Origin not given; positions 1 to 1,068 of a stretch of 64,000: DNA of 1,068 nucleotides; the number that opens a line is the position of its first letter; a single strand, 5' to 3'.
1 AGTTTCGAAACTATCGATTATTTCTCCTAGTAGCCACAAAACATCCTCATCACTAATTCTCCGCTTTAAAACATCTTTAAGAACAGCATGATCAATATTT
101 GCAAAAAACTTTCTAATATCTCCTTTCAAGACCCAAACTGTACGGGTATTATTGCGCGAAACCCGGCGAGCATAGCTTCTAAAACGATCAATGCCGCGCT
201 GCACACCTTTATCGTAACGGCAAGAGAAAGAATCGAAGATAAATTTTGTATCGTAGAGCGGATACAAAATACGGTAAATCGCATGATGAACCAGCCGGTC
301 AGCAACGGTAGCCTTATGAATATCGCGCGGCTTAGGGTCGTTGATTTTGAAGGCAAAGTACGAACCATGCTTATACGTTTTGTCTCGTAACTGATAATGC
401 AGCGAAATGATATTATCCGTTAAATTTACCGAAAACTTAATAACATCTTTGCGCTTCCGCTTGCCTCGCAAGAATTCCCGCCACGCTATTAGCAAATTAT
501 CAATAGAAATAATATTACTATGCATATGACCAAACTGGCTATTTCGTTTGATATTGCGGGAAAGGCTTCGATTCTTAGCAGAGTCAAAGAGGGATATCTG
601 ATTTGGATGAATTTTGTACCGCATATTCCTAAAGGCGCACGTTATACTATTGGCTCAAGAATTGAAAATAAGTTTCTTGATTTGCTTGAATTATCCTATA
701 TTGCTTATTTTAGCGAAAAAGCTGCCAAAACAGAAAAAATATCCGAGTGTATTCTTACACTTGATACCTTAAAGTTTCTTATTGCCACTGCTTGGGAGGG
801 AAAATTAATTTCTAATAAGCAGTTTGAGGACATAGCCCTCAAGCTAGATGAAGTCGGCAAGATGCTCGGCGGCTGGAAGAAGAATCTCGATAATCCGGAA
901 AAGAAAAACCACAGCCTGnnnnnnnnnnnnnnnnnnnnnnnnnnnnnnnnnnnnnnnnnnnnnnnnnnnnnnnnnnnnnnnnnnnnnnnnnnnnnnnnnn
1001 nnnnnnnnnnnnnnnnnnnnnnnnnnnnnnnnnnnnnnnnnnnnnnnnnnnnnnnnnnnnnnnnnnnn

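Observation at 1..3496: Complete diversity-generating retroelement (RT, Avd, TR/VR, CLec-type target) at the window edge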

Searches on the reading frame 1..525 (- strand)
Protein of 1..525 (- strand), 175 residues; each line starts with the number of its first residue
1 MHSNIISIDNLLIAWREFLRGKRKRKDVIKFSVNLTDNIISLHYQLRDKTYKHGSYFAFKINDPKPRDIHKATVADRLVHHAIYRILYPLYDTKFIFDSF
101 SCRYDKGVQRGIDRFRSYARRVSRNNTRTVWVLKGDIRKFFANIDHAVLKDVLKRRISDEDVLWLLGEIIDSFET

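Call 7: search_protein_families(library=pfam, proteins=[window:1-525:-], max_evalue=0.1)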
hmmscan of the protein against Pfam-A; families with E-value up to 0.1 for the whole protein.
window:1-525:- (175 aa): 1 family
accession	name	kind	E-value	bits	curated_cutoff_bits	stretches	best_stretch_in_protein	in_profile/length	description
PF00078.32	RVT_1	-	0.00017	21.8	29.6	1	65-155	8-93/205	Reverse transcriptase (RNA-dependent DNA polymerase)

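Call 8: search_protein_families(library=ncbifam, proteins=[window:1-525:-], max_evalue=0.1)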
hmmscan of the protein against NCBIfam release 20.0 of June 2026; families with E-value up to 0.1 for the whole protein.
window:1-525:- (175 aa): 2 families
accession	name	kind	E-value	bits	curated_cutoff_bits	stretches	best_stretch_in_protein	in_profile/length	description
TIGR04416.1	group_II_RT_mat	equivalog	3.3e-17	62.6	300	1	28-169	25-162/353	group II intron reverse transcriptase/maturase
NF041746.1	Drt2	equivalog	7.8e-05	22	390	1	42-156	38-153/416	antiviral reverse transcriptase Drt2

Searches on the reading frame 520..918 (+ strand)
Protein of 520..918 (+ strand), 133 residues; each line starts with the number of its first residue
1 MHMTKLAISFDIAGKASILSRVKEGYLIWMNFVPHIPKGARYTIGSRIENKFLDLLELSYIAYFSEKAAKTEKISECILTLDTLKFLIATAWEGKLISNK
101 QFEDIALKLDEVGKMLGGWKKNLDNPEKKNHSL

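Call 7: search_protein_families(library=pfam, proteins=[window:520-918:+], max_evalue=0.1)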
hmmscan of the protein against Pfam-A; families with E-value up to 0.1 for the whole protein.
window:520-918:+ (133 aa): 1 family
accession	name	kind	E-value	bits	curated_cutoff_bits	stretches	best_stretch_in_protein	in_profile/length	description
PF22296.2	bAvd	-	9.5e-16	58.7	40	1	32-122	17-106/107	bAvd-like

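Call 8: search_protein_families(library=ncbifam, proteins=[window:520-918:+], max_evalue=0.1)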
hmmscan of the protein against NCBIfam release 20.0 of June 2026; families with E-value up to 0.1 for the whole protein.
window:520-918:+ (133 aa): 1 family
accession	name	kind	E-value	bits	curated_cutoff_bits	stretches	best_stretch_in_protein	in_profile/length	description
NF033474.1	DivGenRetAVD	equivalog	5.7e-18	65.1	80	1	18-121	3-104/104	diversity-generating retroelement protein Avd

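Call 10: find_encoding_contigs(protein=window:520-918:+, flank=10000, max_places=6)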
Protein window:520-918:+ (133 aa): no gene with exactly this product is on record in the collection.

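Call 13: find_encoding_contigs(protein=window:526-918:+, flank=10000, max_places=6)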
Protein window:526-918:+ (131 aa): 3 contigs read that carry it; 1 place shown.
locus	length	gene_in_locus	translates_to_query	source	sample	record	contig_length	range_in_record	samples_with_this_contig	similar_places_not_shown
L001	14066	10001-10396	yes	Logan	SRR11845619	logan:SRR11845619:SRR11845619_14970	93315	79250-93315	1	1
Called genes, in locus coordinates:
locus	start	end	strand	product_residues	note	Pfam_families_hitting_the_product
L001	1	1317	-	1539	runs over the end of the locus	PF13086:AAA_11, PF13245:AAA_19 (faint), PF13604:AAA_30 (weak), PF20720:nSTAND3 (faint), PF13087:AAA_12, PF18741:MTES_1575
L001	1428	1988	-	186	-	-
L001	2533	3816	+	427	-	PF02195:ParB_N, PF01555:N6_N4_Mtase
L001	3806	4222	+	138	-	-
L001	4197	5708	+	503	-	PF00270:DEAD, PF05876:GpA_ATPase (weak)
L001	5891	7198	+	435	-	PF00239:Resolvase, PF07508:Recombinase, PF13408:Zn_ribbon_recom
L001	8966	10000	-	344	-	PF00078:RVT_1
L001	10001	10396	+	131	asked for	PF22296:bAvd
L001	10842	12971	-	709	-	-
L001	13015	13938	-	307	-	PF14088:DUF4268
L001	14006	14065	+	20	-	?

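Call 17: search_protein_families(library=pfam, proteins=[L001:8969-10000:-], max_evalue=1)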
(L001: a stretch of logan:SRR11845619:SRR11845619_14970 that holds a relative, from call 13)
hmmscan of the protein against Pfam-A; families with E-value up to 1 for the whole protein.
L001:8969-10000:- (344 aa): 2 families
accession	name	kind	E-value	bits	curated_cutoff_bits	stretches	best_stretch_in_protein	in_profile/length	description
PF00078.32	RVT_1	-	7.6e-18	65.4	29.6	1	66-269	9-203/205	Reverse transcriptase (RNA-dependent DNA polymerase)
PF20246.3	DUF6601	-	0.01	16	27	1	243-341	48-145/240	Family of unknown function (DUF6601)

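Call 18: search_solved_structures(query=L001:8969-10000:-, max_evalue=0.001)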
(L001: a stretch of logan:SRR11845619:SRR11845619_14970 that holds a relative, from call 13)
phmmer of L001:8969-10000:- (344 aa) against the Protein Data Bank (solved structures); distinct sequences matched with E-value up to 0.001: 11.
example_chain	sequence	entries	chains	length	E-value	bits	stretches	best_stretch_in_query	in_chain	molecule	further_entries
8ub7_A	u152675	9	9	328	1.1e-43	153.1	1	5-307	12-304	Reverse transcriptase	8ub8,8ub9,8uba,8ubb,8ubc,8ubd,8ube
7uim_D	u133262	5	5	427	4.4e-22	82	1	4-301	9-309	Group II intron reverse transcriptase/maturase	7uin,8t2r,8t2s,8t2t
5hhl_A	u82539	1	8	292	6.9e-22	81.4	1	4-271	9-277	Retron-type reverse transcriptase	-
5hhj_A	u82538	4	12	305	1.4e-20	77.1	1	4-270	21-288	Retron-type reverse transcriptase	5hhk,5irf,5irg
6ar1_A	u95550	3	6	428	4.7e-17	65.5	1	41-298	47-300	GsI-IIC RT | Trt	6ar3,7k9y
5g2x_C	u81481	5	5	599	1.2e-12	51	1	45-210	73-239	GROUP II INTRON-ENCODED PROTEIN LTRA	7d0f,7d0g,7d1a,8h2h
7kft_D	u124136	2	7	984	4.8e-12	49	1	43-296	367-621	Cas6-RT-Cas1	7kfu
6me0_C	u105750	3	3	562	2.5e-11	46.7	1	71-270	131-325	Maturase reverse transcriptase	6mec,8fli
8bgj_A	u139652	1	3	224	2.5e-10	43.4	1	131-269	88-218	RNA-directed DNA polymerase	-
9d4s_A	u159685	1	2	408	0.00046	22.8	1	4-230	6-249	Group II intron-like 4 reverse transcriptase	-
9d5x_A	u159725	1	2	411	0.00047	22.8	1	4-230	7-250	Group II intron-like 4 reverse transcriptase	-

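Call 84: search_protein_families(library=padloc, proteins=[L001:8969-10000:-, window:526-918:+], max_evalue=0.01)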
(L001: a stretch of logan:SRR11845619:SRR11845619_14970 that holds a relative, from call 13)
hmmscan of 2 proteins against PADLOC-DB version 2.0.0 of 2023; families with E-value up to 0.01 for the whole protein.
L001:8969-10000:- (344 aa): 73 families (the best 25 are shown)
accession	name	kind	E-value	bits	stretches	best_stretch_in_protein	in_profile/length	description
PDLC01136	RT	-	2e-50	169.7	1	3-270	3-257/263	RT (reverse transcriptase)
PDLC02063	Cas1_IIIb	-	6.2e-32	108.9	1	30-299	37-275/617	-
PDLC03754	RT_UG17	-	1.2e-30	104.7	1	29-290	38-289/429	DRT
PDLC03779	RT_UG4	-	6.5e-26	89.1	1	24-310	22-285/307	DRT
PDLC03756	RT_UG19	-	3.3e-21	74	1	3-262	4-279/562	DRT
PDLC03768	Drt3a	-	3.6e-21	74.1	1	129-271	134-267/411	DRT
PDLC03785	RT_UG9_large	-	2e-19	67.4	1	72-336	312-559/772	DRT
PDLC03764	RT_UG26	-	3.4e-19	66.9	1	60-270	65-271/398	DRT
PDLC03783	Drt8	-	6.5e-19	66.6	1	113-257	119-258/493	DRT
PDLC03759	RT_UG21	-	9.3e-19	65.5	1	112-254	124-261/503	DRT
PDLC03761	RT_UG23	-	1e-18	65.2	1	67-250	70-254/489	DRT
PDLC03757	Drt2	-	2.9e-18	64.1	2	180-327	285-402/502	DRT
PDLC03763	RT_UG25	-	2.1e-17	60.7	1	131-254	408-531/870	DRT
PDLC03771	RT_UG32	-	6.3e-17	59.4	1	68-228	96-256/521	DRT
PDLC01607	RT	-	1.5e-16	59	1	113-269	29-159/161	"CAS-I,CAS-II,CAS-III,CAS-IV,CAS-V,CAS-VI; acquisition_associated"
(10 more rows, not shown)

window:526-918:+ (131 aa): 0 families

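Call 87: search_solved_structures(query=L001:8969-10000:-, max_evalue=1e-30, show_alignments=1)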
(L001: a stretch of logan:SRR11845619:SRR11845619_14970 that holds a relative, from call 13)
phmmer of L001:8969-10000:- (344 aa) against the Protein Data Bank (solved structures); distinct sequences matched with E-value up to 1e-30: 1.
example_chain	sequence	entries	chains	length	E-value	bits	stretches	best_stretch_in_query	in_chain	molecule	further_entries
8ub7_A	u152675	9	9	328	1.1e-43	153.1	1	5-307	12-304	Reverse transcriptase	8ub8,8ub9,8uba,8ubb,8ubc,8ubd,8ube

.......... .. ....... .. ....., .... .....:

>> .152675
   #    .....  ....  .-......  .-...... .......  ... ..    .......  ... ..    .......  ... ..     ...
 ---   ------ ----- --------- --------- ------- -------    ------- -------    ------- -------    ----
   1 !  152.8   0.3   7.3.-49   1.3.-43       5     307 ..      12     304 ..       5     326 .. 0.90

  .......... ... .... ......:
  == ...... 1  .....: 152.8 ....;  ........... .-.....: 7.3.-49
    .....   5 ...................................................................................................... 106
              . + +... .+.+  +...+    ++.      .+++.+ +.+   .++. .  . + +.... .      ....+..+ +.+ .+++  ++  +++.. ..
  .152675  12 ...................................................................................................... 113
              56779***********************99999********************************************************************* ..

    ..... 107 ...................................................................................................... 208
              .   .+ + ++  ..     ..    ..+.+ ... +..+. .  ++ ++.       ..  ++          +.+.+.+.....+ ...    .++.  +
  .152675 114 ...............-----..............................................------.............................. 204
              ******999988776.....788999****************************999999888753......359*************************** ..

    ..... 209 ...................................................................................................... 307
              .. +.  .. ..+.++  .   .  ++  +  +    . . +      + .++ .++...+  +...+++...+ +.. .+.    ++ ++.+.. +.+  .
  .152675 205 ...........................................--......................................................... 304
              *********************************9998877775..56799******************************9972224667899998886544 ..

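Call 88: search_solved_structures(query=window:526-918:+, max_evalue=1)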
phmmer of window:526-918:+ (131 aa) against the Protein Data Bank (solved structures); distinct sequences matched with E-value up to 1: 1.
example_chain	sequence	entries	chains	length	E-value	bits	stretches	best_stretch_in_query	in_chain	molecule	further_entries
8a3k_UNK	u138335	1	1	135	0.99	12.6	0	77-115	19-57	sc-apCC-4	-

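Call 90: list_cluster_members(proteins=[P0001, window:526-918:+])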
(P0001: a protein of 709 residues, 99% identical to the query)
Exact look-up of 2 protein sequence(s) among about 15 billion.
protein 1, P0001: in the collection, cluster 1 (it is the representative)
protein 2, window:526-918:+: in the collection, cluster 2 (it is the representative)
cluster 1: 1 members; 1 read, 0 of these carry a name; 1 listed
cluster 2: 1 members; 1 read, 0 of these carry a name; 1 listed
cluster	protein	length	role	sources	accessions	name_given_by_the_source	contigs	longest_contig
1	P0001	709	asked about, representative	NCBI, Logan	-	-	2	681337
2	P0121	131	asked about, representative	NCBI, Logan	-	-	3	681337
